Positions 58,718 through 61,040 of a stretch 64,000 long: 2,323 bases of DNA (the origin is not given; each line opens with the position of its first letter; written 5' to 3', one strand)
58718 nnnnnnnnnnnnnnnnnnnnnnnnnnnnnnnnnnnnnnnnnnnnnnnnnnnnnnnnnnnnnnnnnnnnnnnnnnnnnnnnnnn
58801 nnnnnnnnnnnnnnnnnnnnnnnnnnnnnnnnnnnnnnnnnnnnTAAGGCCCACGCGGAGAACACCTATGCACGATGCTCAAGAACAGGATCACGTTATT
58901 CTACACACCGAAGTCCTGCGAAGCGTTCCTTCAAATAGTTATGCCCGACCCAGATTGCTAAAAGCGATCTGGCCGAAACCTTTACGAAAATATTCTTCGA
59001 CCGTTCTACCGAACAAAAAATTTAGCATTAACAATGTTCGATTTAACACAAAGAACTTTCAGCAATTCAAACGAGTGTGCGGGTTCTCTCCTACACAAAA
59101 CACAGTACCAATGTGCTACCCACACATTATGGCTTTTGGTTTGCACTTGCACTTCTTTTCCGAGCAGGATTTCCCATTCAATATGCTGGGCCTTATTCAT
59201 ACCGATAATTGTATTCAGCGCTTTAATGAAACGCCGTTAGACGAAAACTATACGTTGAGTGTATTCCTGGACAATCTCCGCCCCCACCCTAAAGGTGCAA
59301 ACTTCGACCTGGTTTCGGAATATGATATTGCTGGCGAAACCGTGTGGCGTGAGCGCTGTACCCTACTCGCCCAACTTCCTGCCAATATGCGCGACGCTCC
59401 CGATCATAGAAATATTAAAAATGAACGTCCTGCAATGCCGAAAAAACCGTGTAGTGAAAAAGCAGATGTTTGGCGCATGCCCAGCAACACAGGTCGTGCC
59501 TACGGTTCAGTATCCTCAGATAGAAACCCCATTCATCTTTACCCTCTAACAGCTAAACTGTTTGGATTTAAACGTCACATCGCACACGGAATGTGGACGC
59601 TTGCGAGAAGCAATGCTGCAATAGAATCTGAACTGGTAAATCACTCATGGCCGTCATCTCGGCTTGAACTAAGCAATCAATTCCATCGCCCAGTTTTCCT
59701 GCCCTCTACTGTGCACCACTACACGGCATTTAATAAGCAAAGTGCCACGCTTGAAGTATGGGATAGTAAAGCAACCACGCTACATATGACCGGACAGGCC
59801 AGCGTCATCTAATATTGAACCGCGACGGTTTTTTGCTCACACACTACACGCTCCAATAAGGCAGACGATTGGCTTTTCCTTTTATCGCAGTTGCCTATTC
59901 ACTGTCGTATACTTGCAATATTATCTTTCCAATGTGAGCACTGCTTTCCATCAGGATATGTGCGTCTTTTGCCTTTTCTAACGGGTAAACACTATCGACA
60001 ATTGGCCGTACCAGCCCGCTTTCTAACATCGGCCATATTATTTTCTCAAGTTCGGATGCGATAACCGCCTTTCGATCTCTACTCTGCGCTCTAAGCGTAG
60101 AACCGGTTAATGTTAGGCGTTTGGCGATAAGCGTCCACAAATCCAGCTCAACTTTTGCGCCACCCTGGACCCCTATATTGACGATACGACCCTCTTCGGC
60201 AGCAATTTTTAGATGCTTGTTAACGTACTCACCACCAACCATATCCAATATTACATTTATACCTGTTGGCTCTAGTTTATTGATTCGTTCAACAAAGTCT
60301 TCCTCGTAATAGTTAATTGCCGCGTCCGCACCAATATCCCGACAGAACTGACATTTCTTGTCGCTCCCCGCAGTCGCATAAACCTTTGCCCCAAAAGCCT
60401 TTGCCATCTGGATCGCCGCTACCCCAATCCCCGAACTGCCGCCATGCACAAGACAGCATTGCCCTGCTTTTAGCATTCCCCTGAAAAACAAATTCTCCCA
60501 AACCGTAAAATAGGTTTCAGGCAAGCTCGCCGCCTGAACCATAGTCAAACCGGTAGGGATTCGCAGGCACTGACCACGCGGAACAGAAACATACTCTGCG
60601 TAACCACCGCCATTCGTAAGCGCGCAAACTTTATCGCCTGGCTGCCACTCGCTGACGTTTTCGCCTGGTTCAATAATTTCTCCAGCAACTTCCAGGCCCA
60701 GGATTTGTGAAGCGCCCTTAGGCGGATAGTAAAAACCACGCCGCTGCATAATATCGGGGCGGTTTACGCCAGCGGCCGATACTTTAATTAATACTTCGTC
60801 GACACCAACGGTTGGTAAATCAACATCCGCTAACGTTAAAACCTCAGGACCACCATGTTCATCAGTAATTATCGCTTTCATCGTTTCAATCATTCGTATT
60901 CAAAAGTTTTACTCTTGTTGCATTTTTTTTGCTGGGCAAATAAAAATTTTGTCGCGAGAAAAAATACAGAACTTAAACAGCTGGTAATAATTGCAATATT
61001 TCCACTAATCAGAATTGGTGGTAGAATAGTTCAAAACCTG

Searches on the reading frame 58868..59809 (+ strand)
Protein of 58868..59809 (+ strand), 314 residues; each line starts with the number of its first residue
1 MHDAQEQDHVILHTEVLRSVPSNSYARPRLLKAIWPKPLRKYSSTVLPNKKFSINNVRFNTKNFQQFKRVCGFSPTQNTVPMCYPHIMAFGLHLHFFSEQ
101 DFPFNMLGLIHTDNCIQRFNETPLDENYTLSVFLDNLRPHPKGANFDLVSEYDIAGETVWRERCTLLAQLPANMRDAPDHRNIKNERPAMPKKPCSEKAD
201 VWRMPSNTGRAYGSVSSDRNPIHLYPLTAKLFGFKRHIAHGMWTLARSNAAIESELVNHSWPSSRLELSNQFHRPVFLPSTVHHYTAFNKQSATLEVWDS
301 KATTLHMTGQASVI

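Call 19: search_protein_families(library=pfam, proteins=[window:58868-59809:+], max_evalue=0.001)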
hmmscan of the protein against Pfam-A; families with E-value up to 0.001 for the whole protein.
window:58868-59809:+ (314 aa): 1 family
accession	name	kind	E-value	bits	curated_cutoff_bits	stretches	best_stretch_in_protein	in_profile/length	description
PF01575.25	MaoC_dehydratas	-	6e-15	55.4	27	1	209-288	23-101/123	MaoC like domain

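Call 36: search_protein_families(library=ncbifam, proteins=[window:58868-59809:+], max_evalue=0.00001)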
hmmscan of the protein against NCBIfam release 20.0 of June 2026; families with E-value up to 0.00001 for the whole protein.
window:58868-59809:+ (314 aa): 1 family
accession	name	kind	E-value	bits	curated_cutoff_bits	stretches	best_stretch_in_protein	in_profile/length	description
NF040620.1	fused_HadA_HadB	exception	1.5e-06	27.9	350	1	212-282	220-287/329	fused (3R)-hydroxyacyl-ACP dehydratase subunits HadA/HadB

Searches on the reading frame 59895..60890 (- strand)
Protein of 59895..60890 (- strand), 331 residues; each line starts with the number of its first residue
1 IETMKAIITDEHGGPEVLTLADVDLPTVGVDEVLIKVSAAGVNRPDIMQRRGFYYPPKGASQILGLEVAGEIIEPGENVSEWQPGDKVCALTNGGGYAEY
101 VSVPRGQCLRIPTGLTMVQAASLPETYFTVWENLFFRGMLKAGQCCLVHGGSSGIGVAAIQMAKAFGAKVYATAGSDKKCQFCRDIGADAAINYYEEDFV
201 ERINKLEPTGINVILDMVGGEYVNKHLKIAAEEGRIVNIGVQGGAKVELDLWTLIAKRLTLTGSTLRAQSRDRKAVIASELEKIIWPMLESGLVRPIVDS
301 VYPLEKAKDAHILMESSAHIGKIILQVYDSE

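Call 19: search_protein_families(library=pfam, proteins=[window:59895-60890:-], max_evalue=0.001)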
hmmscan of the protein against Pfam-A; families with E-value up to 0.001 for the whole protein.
window:59895-60890:- (331 aa): 3 families
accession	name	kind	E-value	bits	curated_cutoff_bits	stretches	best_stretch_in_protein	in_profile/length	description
PF00107.32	ADH_zinc_N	-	1.9e-30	105.9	31.8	1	154-274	1-121/129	Zinc-binding dehydrogenase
PF13602.12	ADH_zinc_N_2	-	4.3e-24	86.4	27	1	186-325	1-134/134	Zinc-binding dehydrogenase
PF08240.17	ADH_N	-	3.6e-18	66.1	23.5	1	31-112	3-103/104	Alcohol dehydrogenase GroES-like domain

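Call 36: search_protein_families(library=ncbifam, proteins=[window:59895-60890:-], max_evalue=0.00001)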
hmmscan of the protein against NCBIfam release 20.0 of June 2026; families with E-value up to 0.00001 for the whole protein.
window:59895-60890:- (331 aa): 24 families
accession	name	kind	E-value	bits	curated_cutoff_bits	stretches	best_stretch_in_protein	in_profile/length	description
TIGR02824.1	quinone_pig3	subfamily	5.4e-143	475.9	296.8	1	4-327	1-325/325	putative NAD(P)H quinone oxidoreductase, PIG3 family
NF010344.0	PRK13771.1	subfamily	1.6e-41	142.4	349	2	95-326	116-332/334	putative alcohol dehydrogenase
NF008024.0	PRK10754.1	subfamily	2.6e-39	135.2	348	1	6-324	4-324/327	NADPH:quinone reductase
NF041183.1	Pks2_ls1_myc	equivalog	2.7e-39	133.9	2400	1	12-328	1414-1730/2086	sulfolipid-1 biosynthesis phthioceranic/hydroxyphthioceranic acid synthase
NF041172.1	AcrlCoa_red_Thmprot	equivalog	3.5e-39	134.7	500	2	95-326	116-333/334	acryloyl-CoA reductase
TIGR01751.1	crot-CoA-red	equivalog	7.9e-30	103.8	378.55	1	92-324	137-384/398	crotonyl-CoA carboxylase/reductase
TIGR02817.1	adh_fam_1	subfamily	2e-28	99.8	284.05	1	18-326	17-334/336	zinc-binding alcohol dehydrogenase family protein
TIGR02823.1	oxido_YhdH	subfamily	5.6e-25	87.9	297.25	1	11-326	7-323/324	acrylyl-CoA reductase family protein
TIGR00692.1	tdh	equivalog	9.2e-25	87.4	458.35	1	94-326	116-339/340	L-threonine 3-dehydrogenase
NF003808.0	PRK05396.1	equivalog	2.2e-24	86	380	2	94-326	118-339/341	L-threonine 3-dehydrogenase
NF041097.1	keto_inos_dh_IolM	equivalog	1.5e-19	70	450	2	91-278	147-348/389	scyllo-inosose 3-dehydrogenase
NF006940.0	PRK09422.1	equivalog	3.7e-19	68.9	344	1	92-290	112-308/338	alcohol dehydrogenase AdhP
NF058644.1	CurcmRedCuraProt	equivalog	3.3e-18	65.9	440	1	19-328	19-334/336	NADPH-dependent curcumin/dihydrocurcumin reductase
TIGR03451.1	mycoS_dep_FDH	equivalog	6.8e-16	58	512.9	1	95-255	129-292/358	S-(hydroxymethyl)mycothiol dehydrogenase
TIGR03989.1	Rxyl_3153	subfamily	1.2e-14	54.4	440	1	92-262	136-311/370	NDMA-dependent alcohol dehydrogenase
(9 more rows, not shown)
